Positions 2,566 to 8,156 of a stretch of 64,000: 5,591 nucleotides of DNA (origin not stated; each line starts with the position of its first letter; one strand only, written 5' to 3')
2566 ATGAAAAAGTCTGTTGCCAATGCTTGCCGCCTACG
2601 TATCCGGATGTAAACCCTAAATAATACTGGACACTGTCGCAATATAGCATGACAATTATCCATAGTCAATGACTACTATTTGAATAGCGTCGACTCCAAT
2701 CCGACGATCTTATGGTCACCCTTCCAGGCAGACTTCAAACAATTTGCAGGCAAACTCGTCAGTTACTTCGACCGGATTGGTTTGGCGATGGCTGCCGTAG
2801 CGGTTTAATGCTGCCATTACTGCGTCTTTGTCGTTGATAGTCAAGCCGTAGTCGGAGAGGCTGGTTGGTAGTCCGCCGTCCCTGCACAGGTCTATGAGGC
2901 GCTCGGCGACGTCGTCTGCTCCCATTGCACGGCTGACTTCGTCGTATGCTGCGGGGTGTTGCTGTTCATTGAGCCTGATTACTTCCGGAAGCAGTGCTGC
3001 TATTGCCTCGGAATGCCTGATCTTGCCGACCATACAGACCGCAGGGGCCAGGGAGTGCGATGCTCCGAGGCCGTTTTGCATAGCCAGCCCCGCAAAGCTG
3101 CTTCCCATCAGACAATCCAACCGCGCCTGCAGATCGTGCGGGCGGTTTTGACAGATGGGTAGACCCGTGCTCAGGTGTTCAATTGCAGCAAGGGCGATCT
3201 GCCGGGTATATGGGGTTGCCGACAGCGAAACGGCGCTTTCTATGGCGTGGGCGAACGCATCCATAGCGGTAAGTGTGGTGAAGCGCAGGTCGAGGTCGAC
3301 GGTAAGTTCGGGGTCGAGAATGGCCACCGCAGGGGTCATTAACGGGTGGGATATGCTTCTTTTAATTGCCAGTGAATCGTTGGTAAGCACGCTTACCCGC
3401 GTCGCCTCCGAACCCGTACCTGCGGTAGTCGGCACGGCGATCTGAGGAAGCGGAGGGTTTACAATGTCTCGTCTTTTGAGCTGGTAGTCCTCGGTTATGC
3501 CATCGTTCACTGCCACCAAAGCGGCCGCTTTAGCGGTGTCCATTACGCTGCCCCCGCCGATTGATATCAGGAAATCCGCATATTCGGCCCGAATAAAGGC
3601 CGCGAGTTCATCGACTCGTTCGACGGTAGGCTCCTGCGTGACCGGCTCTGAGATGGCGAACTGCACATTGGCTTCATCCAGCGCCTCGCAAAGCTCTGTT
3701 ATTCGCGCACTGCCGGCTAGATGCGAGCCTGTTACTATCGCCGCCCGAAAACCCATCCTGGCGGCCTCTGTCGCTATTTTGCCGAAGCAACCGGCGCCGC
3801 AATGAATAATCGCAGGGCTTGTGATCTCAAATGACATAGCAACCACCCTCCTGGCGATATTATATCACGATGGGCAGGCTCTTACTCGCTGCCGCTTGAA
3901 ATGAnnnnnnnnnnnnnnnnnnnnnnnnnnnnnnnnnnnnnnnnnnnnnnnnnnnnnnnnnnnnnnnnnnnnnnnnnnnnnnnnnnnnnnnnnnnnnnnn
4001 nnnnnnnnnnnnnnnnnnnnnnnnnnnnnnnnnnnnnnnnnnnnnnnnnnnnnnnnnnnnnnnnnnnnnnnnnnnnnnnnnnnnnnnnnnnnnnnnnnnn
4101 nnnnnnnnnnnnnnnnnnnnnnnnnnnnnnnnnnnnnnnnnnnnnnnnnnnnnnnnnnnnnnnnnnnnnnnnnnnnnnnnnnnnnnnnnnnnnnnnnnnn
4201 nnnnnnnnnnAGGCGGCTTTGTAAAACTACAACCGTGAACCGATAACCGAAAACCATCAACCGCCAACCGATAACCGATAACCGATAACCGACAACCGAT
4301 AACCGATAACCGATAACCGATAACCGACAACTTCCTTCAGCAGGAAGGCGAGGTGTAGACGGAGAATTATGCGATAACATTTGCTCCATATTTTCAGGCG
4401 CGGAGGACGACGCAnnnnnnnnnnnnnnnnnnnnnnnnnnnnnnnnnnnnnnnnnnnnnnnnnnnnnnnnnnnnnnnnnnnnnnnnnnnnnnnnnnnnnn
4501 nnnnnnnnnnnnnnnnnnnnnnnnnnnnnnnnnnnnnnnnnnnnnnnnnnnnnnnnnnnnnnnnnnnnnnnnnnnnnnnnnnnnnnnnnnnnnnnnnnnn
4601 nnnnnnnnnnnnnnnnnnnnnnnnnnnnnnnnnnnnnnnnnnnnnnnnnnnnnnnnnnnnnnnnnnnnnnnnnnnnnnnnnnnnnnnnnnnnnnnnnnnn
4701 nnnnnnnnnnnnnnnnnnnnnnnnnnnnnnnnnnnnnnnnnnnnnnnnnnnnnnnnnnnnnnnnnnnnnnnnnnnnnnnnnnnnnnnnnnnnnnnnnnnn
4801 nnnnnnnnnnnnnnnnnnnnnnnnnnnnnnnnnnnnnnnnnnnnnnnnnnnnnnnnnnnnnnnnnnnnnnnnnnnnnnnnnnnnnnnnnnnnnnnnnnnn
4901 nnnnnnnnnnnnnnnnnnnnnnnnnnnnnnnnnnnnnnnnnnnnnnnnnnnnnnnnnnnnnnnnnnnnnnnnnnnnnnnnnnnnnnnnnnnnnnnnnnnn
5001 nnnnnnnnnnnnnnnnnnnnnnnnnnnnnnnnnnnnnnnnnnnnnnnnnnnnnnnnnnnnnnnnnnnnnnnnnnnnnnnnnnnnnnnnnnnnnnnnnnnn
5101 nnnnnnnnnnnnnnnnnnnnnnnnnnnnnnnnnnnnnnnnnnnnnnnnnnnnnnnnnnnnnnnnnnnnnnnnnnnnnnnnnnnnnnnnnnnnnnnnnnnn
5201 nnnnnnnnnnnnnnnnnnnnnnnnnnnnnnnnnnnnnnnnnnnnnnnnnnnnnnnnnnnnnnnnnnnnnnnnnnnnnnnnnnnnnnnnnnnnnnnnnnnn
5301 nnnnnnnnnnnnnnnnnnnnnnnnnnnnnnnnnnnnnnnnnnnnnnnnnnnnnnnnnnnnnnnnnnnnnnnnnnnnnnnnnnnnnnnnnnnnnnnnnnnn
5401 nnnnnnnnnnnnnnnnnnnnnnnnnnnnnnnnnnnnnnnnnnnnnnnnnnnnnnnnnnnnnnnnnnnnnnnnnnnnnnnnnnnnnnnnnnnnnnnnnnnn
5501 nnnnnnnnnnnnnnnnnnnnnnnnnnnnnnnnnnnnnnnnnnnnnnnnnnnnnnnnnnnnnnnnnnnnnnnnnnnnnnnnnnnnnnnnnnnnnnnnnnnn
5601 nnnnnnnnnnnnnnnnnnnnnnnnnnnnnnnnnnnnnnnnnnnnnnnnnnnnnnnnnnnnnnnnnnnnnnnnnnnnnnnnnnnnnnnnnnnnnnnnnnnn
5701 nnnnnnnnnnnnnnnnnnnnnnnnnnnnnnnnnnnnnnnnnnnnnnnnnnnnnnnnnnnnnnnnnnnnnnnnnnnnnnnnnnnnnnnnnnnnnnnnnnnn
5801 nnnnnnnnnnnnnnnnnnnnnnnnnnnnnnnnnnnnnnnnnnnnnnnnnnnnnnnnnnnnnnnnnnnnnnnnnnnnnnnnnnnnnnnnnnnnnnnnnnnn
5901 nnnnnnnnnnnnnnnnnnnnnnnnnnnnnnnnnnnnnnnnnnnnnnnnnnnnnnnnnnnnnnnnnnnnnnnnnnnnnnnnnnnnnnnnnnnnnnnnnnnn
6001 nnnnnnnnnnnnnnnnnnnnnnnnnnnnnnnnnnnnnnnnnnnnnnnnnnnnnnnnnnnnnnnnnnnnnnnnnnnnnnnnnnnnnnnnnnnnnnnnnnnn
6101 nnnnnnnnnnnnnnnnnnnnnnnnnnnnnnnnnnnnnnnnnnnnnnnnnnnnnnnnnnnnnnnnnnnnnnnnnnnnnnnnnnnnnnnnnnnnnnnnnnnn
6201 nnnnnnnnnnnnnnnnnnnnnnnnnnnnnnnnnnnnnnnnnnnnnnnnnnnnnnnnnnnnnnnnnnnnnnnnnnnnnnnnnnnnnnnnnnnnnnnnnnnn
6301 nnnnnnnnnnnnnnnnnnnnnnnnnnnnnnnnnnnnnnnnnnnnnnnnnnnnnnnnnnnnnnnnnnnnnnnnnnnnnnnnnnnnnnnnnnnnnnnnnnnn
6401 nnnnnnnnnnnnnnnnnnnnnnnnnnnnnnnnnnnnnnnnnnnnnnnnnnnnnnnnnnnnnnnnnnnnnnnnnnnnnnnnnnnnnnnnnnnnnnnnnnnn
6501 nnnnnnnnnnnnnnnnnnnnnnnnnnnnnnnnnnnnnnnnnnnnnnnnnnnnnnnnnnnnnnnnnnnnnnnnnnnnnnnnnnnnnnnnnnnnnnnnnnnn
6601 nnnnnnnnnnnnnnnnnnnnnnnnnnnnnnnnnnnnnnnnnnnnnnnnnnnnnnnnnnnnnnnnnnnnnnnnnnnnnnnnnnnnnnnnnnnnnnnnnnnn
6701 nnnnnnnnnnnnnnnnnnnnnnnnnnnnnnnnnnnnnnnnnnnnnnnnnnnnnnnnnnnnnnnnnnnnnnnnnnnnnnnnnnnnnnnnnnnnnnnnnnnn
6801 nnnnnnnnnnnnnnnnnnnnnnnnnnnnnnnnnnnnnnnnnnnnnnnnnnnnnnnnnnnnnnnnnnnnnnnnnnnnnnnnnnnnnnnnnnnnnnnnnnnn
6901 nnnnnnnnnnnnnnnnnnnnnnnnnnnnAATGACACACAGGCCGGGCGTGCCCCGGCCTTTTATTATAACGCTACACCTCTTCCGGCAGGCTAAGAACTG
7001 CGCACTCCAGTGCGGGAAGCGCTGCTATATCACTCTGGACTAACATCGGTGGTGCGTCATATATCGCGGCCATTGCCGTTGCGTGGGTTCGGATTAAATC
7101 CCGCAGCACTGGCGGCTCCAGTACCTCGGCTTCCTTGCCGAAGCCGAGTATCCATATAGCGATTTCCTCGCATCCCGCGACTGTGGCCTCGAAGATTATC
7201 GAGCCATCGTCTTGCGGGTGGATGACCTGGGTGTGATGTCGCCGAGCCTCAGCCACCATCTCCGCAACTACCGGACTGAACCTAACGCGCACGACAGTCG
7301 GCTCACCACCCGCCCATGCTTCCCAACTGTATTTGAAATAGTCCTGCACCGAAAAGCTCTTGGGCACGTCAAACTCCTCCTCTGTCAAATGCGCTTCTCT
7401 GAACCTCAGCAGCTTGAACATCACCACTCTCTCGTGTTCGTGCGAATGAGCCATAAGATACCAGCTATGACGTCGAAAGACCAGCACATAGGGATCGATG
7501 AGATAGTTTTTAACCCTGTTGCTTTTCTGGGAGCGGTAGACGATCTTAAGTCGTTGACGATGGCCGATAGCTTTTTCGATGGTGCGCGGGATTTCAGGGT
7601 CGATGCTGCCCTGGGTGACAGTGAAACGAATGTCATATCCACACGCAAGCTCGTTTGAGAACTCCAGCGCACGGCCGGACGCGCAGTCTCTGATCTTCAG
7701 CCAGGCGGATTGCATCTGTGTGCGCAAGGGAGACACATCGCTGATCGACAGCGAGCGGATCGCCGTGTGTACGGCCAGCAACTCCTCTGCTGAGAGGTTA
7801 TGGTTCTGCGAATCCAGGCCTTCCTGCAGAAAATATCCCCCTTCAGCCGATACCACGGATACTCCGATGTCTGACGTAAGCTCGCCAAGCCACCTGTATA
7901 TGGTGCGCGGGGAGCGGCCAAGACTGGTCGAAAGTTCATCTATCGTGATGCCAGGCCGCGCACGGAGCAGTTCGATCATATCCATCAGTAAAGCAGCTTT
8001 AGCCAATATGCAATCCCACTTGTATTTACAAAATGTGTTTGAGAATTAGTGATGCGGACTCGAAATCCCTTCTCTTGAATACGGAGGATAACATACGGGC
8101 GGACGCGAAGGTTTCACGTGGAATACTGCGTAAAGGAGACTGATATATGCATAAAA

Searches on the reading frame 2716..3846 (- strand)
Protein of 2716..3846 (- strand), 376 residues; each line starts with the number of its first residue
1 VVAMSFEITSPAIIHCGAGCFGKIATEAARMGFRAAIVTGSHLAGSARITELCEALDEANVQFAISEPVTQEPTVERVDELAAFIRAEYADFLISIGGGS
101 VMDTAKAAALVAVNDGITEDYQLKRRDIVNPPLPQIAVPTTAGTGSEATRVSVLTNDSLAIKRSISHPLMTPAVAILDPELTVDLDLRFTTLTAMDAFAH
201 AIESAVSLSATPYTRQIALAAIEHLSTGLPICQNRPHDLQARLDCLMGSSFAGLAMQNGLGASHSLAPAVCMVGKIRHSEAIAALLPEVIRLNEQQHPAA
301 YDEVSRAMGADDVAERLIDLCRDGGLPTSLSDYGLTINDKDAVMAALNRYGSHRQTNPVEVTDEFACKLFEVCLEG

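Call 50: search_protein_families(library=pfam, proteins=[window:2716-3846:-], max_evalue=0.0001)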
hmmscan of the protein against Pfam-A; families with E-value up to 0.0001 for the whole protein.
window:2716-3846:- (376 aa): 3 families
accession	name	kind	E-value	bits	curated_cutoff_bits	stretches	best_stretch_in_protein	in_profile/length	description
PF00465.25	Fe-ADH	-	1.1e-47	162.2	31.3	1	11-179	1-168/168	Iron-containing alcohol dehydrogenase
PF25137.1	ADH_Fe_C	-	1.7e-30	106.6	27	1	192-370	3-190/194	Fe-containing alcohol dehydrogenase family, C-terminal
PF13685.12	Fe-ADH_2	-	1.8e-09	38.2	28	1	31-110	17-95/149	Iron-containing alcohol dehydrogenase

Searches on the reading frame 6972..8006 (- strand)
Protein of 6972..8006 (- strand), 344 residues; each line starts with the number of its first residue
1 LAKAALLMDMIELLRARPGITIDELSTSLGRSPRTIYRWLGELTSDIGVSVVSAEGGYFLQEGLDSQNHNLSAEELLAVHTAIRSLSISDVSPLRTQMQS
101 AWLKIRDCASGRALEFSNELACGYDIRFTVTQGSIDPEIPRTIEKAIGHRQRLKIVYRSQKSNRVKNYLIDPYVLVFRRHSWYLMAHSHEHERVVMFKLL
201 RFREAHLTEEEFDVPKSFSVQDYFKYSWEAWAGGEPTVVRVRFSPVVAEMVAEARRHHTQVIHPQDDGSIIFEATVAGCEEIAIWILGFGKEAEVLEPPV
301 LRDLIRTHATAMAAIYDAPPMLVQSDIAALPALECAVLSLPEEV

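Call 50: search_protein_families(library=pfam, proteins=[window:6972-8006:-], max_evalue=0.0001)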
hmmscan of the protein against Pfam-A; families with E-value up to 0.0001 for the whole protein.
window:6972-8006:- (344 aa): 4 families
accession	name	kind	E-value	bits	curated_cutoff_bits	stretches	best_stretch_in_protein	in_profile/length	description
PF25583.1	WCX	-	1.4e-20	73.8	23.9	1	236-313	2-76/76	WCX domain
PF13280.12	WYL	-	1.1e-16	61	21.8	1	141-206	4-69/70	WYL domain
PF08279.18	HTH_11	-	3.8e-07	30.3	25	1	9-58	4-54/55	HTH domain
PF13384.12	HTH_23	-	1.6e-05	25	24.6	1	10-40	10-38/50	Homeodomain-like domain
